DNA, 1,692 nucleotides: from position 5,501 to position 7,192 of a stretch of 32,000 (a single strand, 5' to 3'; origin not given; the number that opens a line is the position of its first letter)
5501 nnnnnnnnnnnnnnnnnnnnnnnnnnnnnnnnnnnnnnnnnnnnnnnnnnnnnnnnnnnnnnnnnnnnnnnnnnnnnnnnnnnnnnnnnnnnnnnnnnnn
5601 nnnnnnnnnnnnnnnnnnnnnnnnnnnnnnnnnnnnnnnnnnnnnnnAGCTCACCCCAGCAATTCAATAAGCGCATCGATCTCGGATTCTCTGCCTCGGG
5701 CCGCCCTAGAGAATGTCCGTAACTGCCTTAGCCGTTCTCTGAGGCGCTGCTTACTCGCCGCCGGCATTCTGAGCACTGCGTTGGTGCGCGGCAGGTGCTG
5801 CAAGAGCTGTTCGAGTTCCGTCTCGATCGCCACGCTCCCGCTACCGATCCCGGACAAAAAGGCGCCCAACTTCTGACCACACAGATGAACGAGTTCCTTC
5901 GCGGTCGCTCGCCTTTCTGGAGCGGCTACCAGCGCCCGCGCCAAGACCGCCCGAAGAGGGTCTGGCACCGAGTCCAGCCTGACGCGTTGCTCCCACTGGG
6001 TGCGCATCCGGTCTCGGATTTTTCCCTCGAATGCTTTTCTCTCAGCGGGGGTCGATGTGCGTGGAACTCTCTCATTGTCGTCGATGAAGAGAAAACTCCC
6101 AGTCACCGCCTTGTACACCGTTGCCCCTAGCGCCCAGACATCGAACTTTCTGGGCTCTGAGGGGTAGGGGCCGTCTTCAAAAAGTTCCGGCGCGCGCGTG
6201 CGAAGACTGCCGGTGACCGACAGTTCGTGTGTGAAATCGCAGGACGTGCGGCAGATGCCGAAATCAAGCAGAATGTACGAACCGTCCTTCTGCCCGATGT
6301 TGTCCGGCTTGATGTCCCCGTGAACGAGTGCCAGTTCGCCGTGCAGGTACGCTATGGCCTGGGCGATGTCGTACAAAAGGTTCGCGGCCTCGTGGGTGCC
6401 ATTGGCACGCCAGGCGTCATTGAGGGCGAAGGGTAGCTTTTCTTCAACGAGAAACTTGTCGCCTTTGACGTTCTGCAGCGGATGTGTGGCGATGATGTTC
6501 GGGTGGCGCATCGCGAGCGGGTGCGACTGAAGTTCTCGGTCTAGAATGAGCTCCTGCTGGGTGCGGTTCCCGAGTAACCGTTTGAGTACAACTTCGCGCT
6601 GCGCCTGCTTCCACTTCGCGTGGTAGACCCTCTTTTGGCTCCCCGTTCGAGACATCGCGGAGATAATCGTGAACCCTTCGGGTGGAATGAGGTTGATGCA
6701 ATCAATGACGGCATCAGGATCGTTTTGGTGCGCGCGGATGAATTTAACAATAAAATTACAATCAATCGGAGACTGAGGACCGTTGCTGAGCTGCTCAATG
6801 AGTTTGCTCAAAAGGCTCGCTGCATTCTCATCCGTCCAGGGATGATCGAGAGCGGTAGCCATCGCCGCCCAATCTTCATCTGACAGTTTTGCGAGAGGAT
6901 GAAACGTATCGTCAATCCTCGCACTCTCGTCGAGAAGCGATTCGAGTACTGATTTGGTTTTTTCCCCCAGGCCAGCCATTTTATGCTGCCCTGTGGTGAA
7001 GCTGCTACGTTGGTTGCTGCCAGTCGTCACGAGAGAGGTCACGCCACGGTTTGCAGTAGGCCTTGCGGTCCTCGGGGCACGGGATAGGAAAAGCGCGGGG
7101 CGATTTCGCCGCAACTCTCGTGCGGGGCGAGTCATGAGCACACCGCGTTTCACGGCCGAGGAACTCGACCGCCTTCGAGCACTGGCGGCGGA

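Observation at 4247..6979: Translationally coupled Ser/Thr kinase and SAMHD1-like HD dNTPase operon in a low-GC, IS-bracketed cassette: candidate undescribed defence pair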

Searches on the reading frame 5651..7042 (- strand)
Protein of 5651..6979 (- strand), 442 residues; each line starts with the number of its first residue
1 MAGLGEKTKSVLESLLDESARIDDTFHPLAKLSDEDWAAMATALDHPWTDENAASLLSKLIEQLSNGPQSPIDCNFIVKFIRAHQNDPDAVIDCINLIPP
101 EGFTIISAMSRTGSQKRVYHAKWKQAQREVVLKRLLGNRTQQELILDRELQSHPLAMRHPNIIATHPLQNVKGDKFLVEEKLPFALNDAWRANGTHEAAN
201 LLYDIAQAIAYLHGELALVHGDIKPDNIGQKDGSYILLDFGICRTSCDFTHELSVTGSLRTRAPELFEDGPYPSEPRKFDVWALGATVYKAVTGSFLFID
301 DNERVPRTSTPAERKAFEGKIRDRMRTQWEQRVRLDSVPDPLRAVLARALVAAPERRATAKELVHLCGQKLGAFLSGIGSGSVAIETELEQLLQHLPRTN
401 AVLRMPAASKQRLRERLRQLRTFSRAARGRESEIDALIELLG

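Call 6: search_protein_families(library=pfam, proteins=[window:5651-6979:-], max_evalue=0.1)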
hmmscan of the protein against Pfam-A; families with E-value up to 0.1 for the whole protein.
window:5651-6979:- (442 aa): 3 families
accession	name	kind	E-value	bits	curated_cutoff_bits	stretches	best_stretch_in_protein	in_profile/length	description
PF00069.31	Pkinase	-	8e-26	91.4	31.7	1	113-365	10-259/263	Protein kinase domain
PF07714.23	PK_Tyr_Ser-Thr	-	1e-10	41.8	23.1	1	113-364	10-255/258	Protein tyrosine and serine/threonine kinase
PF01636.29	APH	-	0.0077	16.5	23.2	1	189-245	137-199/239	Phosphotransferase enzyme family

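Call 7: search_protein_families(library=padloc, proteins=[window:5651-6979:-], max_evalue=0.1)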
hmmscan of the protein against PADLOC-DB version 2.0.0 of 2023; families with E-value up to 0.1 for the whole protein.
window:5651-6979:- (442 aa): 30 families (the best 25 are shown)
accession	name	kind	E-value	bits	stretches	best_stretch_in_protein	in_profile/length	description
PDLC04138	mad6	-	4.9e-26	89.8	1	113-365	62-308/659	mads_6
PDLC04042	PD-T4-6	-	5.8e-23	79.9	1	112-364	19-266/292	-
PDLC04053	PD-T4-6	-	1.9e-21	74.8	1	105-365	13-266/311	-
PDLC04054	PD-T4-6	-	2.6e-19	67.9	1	101-366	10-269/347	-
PDLC04057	PD-T4-6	-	4.1e-16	57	1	113-303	19-214/443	-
PDLC03920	MkoA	-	6.8e-16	55.8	1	102-365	9-272/1112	-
PDLC04047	PD-T4-6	-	8e-16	56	1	103-303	12-217/327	-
PDLC04043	PD-T4-6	-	3.1e-15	54.2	1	112-427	25-319/452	-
PDLC04041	PD-T4-6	-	7.1e-13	46.6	1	105-301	32-237/443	-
PDLC04060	PD-T4-6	-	7.2e-13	46.3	1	113-298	19-209/486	-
PDLC04039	PD-T4-6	-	2.4e-12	44.6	1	115-358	27-262/458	-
PDLC04044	PD-T4-6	-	3.2e-10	37.7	1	159-297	97-238/372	-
PDLC04064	PD-T4-6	-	5.1e-10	36.8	1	108-359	27-268/369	-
PDLC04061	PD-T4-6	-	9.8e-10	36.5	1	114-368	28-281/510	-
PDLC04048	PD-T4-6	-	2.1e-09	35.2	1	101-298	10-212/354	-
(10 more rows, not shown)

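Call 8: search_protein_families(library=ncbifam, proteins=[window:5651-6979:-], max_evalue=0.1)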
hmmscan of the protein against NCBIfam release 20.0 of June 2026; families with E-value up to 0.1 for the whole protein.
window:5651-6979:- (442 aa): 15 families
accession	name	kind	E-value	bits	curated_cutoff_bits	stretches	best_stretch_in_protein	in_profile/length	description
NF052427.1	StpK7MSMEG_1200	equivalog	4.1e-13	48.7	900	1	113-299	18-210/601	serine/threonine protein kinase StpK7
NF033483.0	PknB_PASTA_kin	equivalog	5.5e-13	48.8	450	1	117-298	22-208/563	Stk1 family PASTA domain-containing Ser/Thr kinase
NF047741.1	antiphage_MADS6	equivalog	4.3e-09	35.5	460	1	139-367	235-457/612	methylation-associated defense system protein kinase MAD6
NF038150.1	lanthi_synth_IV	equivalog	2.9e-08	32.5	650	1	172-372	265-458/851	class IV lanthionine synthetase LanL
TIGR03724.2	arch_bud32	equivalog_domain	2.3e-06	27.3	125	1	194-248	88-136/193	KEOPS complex kinase/ATPase Bud32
NF033442.0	BREX_PglW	equivalog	1e-05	23.5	990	1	113-248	523-665/1391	BREX system serine/threonine kinase PglW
NF007174.0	PRK09605.1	equivalog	0.00017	20.2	447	1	115-248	357-478/535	bifunctional N(6)-L-threonylcarbamoyladenine synthase/serine/threonine protein kinase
NF043056.1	T4SS_LegK1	equivalog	0.009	14.6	550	1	215-286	207-278/516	Dot/Icm T4SS effector kinase LegK1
NF011464.0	PRK14879.1-7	equivalog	0.02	14.6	246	1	196-244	103-150/221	Kae1-associated kinase Bud32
NF011463.0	PRK14879.1-4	equivalog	0.02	14.3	188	1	195-246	113-163/237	Kae1-associated kinase Bud32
TIGR00996.1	Mtu_fam_mce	paralog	0.034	13.3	140.5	0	367-439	165-237/291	MCE family protein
NF009651.0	PRK13184.1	equivalog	0.035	12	839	0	203-244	120-161/932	serine/threonine-protein kinase PknD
NF053615.1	SerThrKinAfsKStmc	equivalog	0.066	11.8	1300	0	204-295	120-210/809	protein serine/threonine kinase AfsK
NF011461.0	PRK14879.1-2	equivalog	0.077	12.8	372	0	194-249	98-152/225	Kae1-associated kinase Bud32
NF011462.0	PRK14879.1-3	equivalog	0.082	12.6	174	0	205-243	91-128/192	Kae1-associated kinase Bud32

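Call 16: search_solved_structures(query=window:5651-6979:-, max_evalue=0.001)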
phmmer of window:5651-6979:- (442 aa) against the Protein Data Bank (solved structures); distinct sequences matched with E-value up to 0.001: 905 (the best 60 are shown).
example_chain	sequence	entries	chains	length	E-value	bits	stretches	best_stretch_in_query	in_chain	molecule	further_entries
8otz_1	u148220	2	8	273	5.2e-14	55.2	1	113-302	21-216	Testis specific serine kinase 6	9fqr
8iyj_X6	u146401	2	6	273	9.4e-14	54.3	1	113-302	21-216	Testis-specific serine/threonine-protein kinase 6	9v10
8c12_AAA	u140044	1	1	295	3.8e-12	49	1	118-364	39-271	Serine/threonine-protein kinase PAK 5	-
4ks7_A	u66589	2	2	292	4.3e-12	48.9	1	113-364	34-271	Serine/threonine-protein kinase PAK 6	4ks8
2f57_A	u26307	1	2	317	4.8e-12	48.7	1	118-364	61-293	Serine/threonine-protein kinase PAK 7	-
2c30_A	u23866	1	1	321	6e-12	48.4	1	113-364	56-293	SERINE/THREONINE-PROTEIN KINASE PAK 6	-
4jdj_A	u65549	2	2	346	3.3e-11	45.9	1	130-364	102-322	Serine/threonine-protein kinase PAK 4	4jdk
5xvf_A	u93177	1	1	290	5e-11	45.3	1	130-364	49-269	Serine/threonine-protein kinase PAK 4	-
2bva_A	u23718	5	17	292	5.1e-11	45.3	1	130-364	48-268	P21-ACTIVATED KINASE 4 | Serine/threonine-protein kinase PAK 4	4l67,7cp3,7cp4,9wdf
5xva_A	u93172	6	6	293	5.2e-11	45.3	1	130-364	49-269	Serine/threonine-protein kinase PAK 4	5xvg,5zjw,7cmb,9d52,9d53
4o0v_A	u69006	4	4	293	5.2e-11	45.3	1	130-364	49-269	Serine/threonine-protein kinase PAK 4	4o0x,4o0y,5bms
2x4z_A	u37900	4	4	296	5.3e-11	45.3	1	130-364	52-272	SERINE/THREONINE-PROTEIN KINASE PAK 4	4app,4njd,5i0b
8ahg_A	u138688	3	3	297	5.4e-11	45.3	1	130-364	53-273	Serine/threonine-protein kinase PAK 4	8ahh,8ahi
2q0n_A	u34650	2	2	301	5.6e-11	45.2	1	130-364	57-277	Serine/threonine-protein kinase PAK 4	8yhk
2cdz_A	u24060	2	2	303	5.7e-11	45.2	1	130-364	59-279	SERINE/THREONINE-PROTEIN KINASE PAK 4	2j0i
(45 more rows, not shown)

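Call 18: find_homologous_proteins(query=window:5651-6979:-)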
Query window:5651-6979:- (442 aa): 311 proteins with E <= 0.001 among 8000 candidates; the best 120 are listed.
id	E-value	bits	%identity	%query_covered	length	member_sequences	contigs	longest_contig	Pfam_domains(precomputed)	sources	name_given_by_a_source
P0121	9.2e-295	995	100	100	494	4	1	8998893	PF07714.24,PF00069.32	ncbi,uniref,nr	ncbi:hypothetical protein C1280_20555 [Gemmata obscuriglobus]|uniref:Protein kinase domain-containin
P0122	2.5e-220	750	74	100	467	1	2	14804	PF07714.24,PF00069.32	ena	-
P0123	4.3e-161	555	57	100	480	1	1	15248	PF07714.24,PF00069.32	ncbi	-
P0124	1.2e-141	491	53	100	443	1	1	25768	PF07714.24,PF00069.32,PF01636.30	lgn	-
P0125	7.3e-140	485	53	100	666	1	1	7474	PF07714.24,PF00069.32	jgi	jgi:serine/threonine protein kinase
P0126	3.8e-137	476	53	100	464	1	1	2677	PF07714.24,PF00069.32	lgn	-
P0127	3.1e-126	440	48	100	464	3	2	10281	PF07714.24,PF00069.32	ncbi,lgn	-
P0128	6.7e-111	389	45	99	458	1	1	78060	PF07714.24,PF00069.32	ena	-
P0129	2.6e-110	387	45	99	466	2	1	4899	PF07714.24,PF00069.32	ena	-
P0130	2.9e-109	384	46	95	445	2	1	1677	PF07714.24,PF00069.32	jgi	jgi:serine/threonine protein kinase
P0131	3.2e-109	384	47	95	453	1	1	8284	PF07714.24,PF00069.32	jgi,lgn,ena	-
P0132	1.3e-108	382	46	95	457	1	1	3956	PF07714.24,PF00069.32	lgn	-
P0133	3.1e-107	377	45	95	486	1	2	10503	PF07714.24,PF00069.32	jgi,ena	jgi:serine/threonine protein kinase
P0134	7.2e-107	376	47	89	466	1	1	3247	PF07714.24,PF00069.32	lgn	-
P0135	8.0e-107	376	47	94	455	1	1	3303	PF07714.24,PF00069.32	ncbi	-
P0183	2.4e-98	348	44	88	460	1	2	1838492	PF07714.24,PF00069.32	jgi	jgi:serine/threonine protein kinase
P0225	1.1e-93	333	41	99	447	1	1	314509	PF07714.24,PF00069.32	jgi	jgi:serine/threonine protein kinase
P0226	1.2e-93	332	42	100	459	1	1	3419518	PF07714.24,PF00069.32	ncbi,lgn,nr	ncbi:Serine/threonine-protein kinase PrkC [Phycisphaerae bacterium RAS1]|nr:Serine/threonine-protein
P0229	2.9e-93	331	43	100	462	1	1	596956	PF07714.24,PF00069.32,PF14531.13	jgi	jgi:serine/threonine protein kinase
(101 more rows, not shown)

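Call 33: find_encoding_contigs(protein=P0226, flank=10000, max_places=1)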
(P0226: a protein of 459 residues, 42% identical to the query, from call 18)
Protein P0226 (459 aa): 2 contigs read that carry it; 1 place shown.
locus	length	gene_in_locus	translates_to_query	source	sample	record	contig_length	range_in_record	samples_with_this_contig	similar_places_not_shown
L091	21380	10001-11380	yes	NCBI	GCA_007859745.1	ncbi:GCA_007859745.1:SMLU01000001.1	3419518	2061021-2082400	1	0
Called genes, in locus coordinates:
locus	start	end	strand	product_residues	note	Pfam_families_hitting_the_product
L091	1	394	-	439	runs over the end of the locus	PF11821:ActD, PF00034:Cytochrom_C (weak), PF13442:Cytochrome_CBB3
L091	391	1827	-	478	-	PF03916:NrfD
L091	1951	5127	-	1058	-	PF12838:Fer4_7, PF13237:Fer4_10 (faint), PF13247:Fer4_11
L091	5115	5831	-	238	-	PF02085:Cytochrom_CIII (faint), PF14537:Cytochrom_c3_2 (faint), PF22113:Mtrc-MtrF_II-IV_dom (faint), PF14522:Cytochrome_C7 (weak)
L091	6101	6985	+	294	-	-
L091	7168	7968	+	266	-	PF00005:ABC_tran, PF13304:AAA_21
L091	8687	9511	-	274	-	PF08401:ArdcN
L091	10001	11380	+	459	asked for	PF00069:Pkinase, PF07714:PK_Tyr_Ser-Thr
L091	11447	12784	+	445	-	PF01966:HD (weak), PF19276:HD_assoc_2 (faint)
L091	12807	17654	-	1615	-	PF28553:WH_1, PF28554:DUF8437, PF00176:SNF2-rel_dom (faint), PF04851:ResIII, PF28555:Helicase_dom, PF00271:Helicase_C (faint)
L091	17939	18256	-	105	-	-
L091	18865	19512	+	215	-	-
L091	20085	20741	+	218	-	PF05732:RepL (weak)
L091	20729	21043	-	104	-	-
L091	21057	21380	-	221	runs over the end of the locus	PF01656:CbiA, PF07015:VirC1, PF09140:MipZ, PF10609:ParA, PF13614:AAA_31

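Call 42: predict_structure(alignment_id=A3)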
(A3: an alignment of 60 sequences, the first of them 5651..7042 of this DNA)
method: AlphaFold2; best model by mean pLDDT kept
length: 463 residues; sequences in the alignment: 60
mean_pLDDT: 88.7   pTM: 0.79
mean pLDDT of the five models: 88.7, 88.5, 87.6, 87.6, 87.5
residues with pLDDT >= 90: 312; 70-90: 116; 50-70: 21; < 50: 14
segments of 3 or more residues with pLDDT < 50: 1-3, 6-10, 400-404
pLDDT, mean of each block of 10 residues (from residue 1): 47 82 98 90 77 93 96 97 82 89 96 94 96 80 95 94 88 64 92 95 94 94 97 93 95 92 85 77 92 84 98 97 92 94 97 95 96 96 96 75 61 88 83 89 80 94 92
secondary structure, 60 per line:
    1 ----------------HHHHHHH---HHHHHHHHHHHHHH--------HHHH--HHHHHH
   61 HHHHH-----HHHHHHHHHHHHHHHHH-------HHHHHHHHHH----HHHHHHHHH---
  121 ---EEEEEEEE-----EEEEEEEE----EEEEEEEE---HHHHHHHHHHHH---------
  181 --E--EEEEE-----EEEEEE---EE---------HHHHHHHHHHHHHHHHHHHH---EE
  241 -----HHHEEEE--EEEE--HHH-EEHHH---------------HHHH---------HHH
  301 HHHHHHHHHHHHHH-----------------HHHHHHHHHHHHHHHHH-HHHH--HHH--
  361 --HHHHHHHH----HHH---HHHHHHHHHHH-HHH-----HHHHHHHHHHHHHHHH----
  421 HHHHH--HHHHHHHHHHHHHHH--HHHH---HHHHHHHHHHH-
elements in order: H17-23 H27-40 H49-52 H55-65 H71-87 H95-104 H109-117 E124-131 E137-144 E149-156 H160-171 E186-190 E196-201 H216-235 E249-252 E255-258 H285-288 H298-314 H332-348 H350-353 H363-370 H381-391 H401-416 H421-425 H428-442 H445-448 H452-462

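Call 80: find_encoding_contigs(protein=P0183, flank=10000, max_places=1)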
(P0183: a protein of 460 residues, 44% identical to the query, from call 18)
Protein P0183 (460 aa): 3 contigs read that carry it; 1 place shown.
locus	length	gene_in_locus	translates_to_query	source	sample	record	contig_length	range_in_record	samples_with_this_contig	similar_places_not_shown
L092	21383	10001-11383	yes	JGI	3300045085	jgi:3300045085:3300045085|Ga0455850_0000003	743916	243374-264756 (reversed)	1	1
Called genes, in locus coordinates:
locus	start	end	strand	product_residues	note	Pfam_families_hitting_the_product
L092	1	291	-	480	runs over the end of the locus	PF07394:DUF1501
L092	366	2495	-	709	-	PF08811:DUF1800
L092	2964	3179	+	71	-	PF21838:DUF6897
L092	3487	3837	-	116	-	PF00877:NLPC_P60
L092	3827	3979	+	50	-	-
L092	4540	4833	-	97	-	-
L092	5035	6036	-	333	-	-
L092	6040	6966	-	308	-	PF01571:GCV_T, PF08669:GCV_T_C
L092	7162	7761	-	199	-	PF03167:UDG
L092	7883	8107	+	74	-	-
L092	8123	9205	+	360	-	PF01883:FeS_assembly_P, PF00142:Fer4_NifH (faint), PF01656:CbiA, PF02374:ArsA_ATPase (faint), PF09140:MipZ, PF10609:ParA, PF13614:AAA_31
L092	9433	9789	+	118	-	PF01521:Fe-S_biosyn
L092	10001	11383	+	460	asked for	PF00069:Pkinase, PF07714:PK_Tyr_Ser-Thr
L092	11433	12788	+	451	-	PF01966:HD (weak), PF19276:HD_assoc_2 (faint)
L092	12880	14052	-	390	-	PF00437:T2SSE, PF13401:AAA_22 (faint)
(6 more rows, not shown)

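Call 81: find_encoding_contigs(protein=P0229, flank=10000, max_places=1)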
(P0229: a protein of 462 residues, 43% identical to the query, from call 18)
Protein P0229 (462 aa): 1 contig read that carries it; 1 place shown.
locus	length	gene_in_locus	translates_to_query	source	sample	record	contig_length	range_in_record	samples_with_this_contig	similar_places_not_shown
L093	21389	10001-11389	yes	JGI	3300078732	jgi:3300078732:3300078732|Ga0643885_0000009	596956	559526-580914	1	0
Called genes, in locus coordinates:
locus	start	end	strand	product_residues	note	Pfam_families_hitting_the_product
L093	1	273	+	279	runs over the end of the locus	PF06114:Peptidase_M78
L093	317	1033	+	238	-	-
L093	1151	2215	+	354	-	PF04055:Radical_SAM, PF13186:SPASM (weak)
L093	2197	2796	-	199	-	PF03167:UDG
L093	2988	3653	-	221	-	PF22769:DCD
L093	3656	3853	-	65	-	-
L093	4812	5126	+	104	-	-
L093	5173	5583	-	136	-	PF13560:HTH_31, PF01381:HTH_3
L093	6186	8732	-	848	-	PF00082:Peptidase_S8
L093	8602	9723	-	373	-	PF13191:AAA_16 (faint), PF20720:nSTAND3 (faint), PF00004:AAA, PF07728:AAA_5 (faint)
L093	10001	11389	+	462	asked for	PF00069:Pkinase, PF07714:PK_Tyr_Ser-Thr, PF14531:Kinase-like (faint)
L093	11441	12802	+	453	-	PF19276:HD_assoc_2 (faint)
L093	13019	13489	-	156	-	PF05063:MT-A70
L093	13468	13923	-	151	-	PF05063:MT-A70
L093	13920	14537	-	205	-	-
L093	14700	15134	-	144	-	-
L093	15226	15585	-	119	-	-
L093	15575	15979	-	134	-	-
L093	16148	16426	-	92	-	-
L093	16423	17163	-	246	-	-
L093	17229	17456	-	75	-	-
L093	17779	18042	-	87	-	-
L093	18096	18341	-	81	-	PF12728:HTH_17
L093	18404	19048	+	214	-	-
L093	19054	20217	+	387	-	PF13102:Phage_int_SAM_5 (weak), PF00589:Phage_integrase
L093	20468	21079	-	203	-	PF00069:Pkinase, PF07714:PK_Tyr_Ser-Thr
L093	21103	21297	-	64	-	-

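Call 82: find_encoding_contigs(protein=P0225, flank=10000, max_places=1)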
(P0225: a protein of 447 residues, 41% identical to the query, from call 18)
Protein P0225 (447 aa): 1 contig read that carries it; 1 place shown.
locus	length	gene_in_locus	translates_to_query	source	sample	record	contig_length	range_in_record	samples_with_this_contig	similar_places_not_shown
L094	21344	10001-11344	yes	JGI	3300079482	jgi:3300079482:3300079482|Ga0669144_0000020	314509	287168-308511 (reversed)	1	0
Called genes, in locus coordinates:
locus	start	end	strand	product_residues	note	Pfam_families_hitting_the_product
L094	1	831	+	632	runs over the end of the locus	PF06480:FtsH_ext (weak), PF00004:AAA, PF07728:AAA_5 (faint), PF17862:AAA_lid_3, PF01434:Peptidase_M41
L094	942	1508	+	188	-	-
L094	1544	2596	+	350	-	PF08240:ADH_N, PF00107:ADH_zinc_N, PF13602:ADH_zinc_N_2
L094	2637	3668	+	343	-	PF08240:ADH_N, PF00107:ADH_zinc_N, PF13602:ADH_zinc_N_2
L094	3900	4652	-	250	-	-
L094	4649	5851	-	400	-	PF07045:DUF1330, PF00106:adh_short, PF08659:KR, PF13561:adh_short_C2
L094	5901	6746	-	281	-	PF02668:TauD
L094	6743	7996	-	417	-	PF00355:Rieske, PF19301:LigXa_C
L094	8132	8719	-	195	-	PF00440:TetR_N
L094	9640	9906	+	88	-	-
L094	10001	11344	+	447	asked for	PF07714:PK_Tyr_Ser-Thr, PF00069:Pkinase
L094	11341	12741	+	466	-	PF19276:HD_assoc_2 (faint)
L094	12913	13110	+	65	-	-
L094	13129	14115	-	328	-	PF00248:Aldo_ket_red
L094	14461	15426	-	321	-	PF08240:ADH_N, PF00107:ADH_zinc_N, PF13602:ADH_zinc_N_2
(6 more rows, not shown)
